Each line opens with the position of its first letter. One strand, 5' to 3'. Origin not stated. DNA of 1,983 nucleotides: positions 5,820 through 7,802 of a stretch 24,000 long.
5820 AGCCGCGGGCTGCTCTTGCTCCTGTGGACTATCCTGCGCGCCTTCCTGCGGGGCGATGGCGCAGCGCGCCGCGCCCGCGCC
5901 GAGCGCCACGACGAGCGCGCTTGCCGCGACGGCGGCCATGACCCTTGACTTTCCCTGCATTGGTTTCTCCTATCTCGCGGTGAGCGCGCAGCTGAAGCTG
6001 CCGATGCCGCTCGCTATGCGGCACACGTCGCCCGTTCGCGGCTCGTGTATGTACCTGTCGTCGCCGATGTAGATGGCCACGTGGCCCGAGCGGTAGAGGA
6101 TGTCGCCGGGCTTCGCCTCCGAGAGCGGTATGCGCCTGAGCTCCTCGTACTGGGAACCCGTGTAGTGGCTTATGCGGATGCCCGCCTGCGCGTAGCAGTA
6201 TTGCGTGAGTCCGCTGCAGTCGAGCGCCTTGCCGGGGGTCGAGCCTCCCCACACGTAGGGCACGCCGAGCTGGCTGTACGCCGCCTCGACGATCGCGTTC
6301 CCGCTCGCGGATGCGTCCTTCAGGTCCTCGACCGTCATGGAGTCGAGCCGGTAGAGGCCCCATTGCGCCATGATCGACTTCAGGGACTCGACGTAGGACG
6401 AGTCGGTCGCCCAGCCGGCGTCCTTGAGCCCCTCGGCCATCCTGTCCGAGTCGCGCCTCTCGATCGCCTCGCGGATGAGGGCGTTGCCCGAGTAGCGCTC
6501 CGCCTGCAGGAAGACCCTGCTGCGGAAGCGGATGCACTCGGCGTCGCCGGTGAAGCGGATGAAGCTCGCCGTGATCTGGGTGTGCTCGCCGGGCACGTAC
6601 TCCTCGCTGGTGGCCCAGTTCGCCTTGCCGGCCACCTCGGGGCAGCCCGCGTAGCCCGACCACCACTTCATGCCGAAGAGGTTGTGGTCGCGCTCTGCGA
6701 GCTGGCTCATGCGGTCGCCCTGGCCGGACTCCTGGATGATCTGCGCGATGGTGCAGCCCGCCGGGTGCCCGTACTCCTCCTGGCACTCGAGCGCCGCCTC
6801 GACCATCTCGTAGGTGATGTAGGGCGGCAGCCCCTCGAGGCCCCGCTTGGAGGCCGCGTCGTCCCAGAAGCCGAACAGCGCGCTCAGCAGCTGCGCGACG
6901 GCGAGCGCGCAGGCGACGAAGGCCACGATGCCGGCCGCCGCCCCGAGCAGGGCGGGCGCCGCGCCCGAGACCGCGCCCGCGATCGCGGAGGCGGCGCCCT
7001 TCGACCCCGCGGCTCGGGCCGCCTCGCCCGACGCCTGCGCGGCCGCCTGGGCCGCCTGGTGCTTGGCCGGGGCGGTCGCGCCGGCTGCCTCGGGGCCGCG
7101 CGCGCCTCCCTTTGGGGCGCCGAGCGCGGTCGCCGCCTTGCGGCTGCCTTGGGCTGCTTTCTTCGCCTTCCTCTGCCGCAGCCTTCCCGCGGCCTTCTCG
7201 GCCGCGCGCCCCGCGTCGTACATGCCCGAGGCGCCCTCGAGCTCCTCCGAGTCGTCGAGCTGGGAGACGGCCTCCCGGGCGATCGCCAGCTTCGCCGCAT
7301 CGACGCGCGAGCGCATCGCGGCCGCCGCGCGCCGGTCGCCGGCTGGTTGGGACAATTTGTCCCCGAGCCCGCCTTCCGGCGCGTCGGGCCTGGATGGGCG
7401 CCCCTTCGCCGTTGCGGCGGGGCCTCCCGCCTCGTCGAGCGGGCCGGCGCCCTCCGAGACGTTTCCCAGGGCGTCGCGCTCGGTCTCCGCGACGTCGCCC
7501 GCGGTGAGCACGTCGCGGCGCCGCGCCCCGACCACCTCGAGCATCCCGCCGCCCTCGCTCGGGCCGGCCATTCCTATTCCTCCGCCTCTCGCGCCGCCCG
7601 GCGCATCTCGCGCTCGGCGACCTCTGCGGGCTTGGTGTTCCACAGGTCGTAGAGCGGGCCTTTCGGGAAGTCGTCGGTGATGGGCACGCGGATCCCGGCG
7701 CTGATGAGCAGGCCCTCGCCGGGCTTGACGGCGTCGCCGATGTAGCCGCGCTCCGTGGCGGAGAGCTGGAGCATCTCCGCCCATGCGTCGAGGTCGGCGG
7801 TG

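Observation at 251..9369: An identical 15-bp perfect palindrome sits in the same reading frame in three unrelated ICE genes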

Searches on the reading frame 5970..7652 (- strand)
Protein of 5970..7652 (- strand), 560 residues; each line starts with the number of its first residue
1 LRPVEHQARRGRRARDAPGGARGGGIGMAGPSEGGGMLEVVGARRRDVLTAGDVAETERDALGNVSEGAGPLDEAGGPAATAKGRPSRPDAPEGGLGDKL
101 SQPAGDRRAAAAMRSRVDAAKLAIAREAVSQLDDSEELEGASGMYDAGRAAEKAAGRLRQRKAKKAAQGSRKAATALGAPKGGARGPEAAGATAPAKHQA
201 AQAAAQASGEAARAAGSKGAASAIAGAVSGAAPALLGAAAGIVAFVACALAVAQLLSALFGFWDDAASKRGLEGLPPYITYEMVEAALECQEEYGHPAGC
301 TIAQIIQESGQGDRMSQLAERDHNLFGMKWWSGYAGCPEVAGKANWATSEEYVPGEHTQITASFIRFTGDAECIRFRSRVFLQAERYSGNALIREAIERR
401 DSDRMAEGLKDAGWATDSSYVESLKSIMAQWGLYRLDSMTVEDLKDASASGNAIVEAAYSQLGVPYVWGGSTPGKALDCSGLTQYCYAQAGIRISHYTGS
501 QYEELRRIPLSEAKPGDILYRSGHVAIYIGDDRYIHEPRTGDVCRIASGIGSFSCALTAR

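Call 9: search_protein_families(library=pfam, proteins=[window:5970-7652:-], max_evalue=0.01)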
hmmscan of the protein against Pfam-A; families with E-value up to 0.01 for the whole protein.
window:5970-7652:- (560 aa): 3 families
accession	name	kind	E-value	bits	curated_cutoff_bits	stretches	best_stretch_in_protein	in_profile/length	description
PF00877.26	NLPC_P60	-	7.8e-21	74.5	23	1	463-543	1-85/105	NlpC/P60 family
PF01832.25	Glucosaminidase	-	1.9e-20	74.2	30.2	1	285-431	2-121/123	Mannosyl-glycoprotein endo-beta-N-acetylglucosaminidase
PF05708.18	Peptidase_C92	-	0.0041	17.6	27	0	422-497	55-128/166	Permuted papain-like amidase enzyme, YaeF/YiiX, C92 family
